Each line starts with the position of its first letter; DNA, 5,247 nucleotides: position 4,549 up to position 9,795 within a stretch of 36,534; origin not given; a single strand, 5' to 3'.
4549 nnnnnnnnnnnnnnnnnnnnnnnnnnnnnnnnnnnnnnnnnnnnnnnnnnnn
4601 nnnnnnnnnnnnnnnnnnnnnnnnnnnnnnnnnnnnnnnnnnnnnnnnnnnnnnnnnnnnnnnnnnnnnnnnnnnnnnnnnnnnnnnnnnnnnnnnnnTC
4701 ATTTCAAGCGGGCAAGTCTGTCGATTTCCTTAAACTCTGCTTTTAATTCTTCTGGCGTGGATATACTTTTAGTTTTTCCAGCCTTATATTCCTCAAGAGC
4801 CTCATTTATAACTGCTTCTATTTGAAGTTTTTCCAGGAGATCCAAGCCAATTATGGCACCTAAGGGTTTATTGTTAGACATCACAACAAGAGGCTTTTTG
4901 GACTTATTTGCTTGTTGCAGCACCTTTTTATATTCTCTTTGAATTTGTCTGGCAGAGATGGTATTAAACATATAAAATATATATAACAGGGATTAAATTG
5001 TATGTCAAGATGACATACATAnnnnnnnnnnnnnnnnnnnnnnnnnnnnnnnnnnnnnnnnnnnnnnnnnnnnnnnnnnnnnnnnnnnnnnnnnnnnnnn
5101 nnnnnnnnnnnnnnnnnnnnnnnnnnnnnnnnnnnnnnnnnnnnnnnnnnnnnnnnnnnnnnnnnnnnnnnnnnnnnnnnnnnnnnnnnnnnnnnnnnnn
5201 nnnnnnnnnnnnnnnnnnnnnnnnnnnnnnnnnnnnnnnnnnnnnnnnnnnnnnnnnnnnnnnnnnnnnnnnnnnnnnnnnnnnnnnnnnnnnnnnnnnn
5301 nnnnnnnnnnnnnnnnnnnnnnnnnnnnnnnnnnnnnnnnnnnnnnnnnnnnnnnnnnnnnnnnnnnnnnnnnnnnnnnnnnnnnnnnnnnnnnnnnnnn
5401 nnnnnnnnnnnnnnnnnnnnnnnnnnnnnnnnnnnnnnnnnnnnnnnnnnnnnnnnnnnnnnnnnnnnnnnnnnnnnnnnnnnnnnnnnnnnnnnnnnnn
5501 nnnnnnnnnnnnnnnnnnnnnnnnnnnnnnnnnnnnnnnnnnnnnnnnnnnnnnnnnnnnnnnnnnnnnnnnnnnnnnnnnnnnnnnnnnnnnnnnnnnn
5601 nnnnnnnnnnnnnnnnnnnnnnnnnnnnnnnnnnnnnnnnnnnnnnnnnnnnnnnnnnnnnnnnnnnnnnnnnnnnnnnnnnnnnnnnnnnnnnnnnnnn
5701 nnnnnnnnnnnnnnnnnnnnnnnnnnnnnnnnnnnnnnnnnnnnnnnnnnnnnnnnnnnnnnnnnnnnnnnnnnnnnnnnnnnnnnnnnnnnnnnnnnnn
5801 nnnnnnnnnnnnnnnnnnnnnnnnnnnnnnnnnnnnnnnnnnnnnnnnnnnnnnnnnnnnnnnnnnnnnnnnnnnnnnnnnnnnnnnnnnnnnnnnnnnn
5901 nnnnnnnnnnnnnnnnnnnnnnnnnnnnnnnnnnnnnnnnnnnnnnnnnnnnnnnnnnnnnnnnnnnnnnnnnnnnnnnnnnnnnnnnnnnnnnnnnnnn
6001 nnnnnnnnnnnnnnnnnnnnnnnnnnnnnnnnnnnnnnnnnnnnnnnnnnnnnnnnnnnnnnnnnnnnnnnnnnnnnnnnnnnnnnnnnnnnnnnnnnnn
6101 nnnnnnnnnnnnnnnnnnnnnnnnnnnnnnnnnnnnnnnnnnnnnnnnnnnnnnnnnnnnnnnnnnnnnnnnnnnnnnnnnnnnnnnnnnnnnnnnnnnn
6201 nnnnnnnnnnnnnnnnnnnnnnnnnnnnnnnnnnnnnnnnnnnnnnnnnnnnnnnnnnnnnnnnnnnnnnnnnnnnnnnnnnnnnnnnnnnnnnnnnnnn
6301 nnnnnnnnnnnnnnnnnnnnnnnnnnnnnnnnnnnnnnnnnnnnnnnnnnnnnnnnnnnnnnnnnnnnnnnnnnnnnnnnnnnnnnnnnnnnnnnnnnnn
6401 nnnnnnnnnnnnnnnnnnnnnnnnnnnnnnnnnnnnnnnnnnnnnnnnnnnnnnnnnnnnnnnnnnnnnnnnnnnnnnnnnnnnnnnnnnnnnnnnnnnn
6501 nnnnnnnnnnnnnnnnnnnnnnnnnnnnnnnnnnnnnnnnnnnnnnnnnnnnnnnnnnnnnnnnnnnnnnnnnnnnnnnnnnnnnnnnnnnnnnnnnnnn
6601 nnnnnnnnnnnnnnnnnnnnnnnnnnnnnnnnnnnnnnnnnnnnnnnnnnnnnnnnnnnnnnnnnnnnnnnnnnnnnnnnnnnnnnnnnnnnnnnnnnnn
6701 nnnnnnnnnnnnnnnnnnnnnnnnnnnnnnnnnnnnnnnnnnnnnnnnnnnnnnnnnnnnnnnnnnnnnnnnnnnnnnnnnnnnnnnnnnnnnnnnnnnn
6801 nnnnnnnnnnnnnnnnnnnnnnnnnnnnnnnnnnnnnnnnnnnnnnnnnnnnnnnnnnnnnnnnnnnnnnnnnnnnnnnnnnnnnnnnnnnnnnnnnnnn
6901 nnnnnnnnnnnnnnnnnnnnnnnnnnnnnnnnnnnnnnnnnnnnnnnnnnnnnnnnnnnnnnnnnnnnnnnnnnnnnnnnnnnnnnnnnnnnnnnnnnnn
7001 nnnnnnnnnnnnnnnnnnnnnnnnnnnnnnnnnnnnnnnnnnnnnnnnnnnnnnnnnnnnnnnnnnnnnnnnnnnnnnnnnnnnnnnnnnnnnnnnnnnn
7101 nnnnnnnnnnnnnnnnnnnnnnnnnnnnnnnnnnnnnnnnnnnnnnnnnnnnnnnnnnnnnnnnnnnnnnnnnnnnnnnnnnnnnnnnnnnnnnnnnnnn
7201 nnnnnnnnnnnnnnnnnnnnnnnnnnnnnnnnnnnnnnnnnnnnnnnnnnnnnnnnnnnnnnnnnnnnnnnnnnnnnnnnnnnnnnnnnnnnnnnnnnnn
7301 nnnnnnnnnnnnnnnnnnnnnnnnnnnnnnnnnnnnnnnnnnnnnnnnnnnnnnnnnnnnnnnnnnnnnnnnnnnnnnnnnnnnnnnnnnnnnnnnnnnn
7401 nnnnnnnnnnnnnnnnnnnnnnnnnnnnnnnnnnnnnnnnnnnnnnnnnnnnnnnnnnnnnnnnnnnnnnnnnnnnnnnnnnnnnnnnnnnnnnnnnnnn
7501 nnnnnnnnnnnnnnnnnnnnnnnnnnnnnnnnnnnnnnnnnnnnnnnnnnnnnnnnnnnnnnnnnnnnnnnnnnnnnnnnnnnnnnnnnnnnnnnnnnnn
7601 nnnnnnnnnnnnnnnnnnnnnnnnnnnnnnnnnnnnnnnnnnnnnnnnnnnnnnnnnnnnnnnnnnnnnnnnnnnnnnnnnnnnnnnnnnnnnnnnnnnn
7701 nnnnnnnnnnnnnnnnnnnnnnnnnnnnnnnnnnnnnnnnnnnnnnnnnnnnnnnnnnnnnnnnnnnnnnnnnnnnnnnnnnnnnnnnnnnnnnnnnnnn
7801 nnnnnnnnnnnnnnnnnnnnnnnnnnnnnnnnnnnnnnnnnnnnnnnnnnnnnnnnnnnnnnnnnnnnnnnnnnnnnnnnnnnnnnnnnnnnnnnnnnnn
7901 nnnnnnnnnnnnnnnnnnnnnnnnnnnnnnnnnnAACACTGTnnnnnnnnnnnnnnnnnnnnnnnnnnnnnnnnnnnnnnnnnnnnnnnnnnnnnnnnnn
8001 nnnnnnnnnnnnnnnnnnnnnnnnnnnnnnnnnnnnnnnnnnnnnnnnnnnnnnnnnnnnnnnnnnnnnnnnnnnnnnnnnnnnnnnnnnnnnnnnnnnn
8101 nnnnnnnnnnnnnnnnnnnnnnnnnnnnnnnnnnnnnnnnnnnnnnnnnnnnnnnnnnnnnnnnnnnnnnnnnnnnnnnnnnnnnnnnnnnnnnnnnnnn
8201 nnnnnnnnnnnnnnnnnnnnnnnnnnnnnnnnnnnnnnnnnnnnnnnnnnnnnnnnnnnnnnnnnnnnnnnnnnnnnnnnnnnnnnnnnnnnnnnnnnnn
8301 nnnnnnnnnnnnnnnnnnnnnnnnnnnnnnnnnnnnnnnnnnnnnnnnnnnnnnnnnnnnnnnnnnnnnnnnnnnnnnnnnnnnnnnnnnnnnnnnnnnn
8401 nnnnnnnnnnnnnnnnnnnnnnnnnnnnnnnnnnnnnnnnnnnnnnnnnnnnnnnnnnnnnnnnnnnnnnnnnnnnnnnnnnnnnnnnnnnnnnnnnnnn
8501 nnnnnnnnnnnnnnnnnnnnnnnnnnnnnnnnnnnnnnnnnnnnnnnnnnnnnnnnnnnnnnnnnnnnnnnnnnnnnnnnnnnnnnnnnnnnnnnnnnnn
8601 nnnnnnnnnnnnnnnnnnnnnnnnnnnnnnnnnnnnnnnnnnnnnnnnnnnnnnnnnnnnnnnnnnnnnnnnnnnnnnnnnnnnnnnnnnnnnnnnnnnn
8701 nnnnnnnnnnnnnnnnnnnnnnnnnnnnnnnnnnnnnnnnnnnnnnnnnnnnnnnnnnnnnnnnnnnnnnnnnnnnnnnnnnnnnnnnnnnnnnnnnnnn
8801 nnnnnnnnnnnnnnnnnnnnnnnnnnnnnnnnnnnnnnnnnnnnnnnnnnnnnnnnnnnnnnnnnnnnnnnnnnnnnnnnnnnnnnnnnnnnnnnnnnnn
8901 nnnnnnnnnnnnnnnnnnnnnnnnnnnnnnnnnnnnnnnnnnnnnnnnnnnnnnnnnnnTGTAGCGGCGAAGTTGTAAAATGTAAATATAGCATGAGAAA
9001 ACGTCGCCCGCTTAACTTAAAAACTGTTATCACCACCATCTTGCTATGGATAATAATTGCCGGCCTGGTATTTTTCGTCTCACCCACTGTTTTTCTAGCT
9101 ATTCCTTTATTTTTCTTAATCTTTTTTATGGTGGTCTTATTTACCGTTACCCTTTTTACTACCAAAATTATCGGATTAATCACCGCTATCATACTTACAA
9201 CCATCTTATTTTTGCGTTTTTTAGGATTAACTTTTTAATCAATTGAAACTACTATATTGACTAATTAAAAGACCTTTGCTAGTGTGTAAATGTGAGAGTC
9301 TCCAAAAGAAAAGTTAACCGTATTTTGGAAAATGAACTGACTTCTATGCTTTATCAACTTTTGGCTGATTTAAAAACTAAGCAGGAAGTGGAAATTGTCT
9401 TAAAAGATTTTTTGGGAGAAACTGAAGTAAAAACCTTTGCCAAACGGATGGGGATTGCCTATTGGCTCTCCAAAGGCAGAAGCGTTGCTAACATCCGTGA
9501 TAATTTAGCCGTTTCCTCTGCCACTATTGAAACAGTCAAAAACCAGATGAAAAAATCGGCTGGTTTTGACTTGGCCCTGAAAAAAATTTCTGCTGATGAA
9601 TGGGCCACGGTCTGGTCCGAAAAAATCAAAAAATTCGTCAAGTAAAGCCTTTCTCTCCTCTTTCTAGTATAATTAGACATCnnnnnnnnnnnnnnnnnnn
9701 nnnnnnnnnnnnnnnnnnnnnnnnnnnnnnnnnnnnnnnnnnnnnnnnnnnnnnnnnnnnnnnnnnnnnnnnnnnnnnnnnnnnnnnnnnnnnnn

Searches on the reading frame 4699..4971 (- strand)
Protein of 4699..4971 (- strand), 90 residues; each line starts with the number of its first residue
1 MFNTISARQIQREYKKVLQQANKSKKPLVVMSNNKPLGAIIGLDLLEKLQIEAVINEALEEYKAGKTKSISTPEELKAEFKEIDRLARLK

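Call 53: search_protein_families(library=pfam, proteins=[window:4699-4971:-])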
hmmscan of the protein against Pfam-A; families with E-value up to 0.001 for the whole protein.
window:4699-4971:- (90 aa): 1 family
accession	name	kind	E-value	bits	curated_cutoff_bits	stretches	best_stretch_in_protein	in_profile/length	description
PF02604.26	PhdYeFM_antitox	-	1.5e-06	28.3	29.8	1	4-50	3-49/74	Antitoxin Phd_YefM, type II toxin-antitoxin system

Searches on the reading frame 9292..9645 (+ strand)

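Call 53: search_protein_families(library=pfam, proteins=[window:9292-9645:+])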
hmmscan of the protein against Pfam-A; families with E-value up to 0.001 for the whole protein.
window:9292-9645:+ (117 aa): 1 family
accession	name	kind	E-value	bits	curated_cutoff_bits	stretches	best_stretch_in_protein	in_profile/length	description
PF01371.25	Trp_repressor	-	2.7e-10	40.6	27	1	18-96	4-84/88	Trp repressor protein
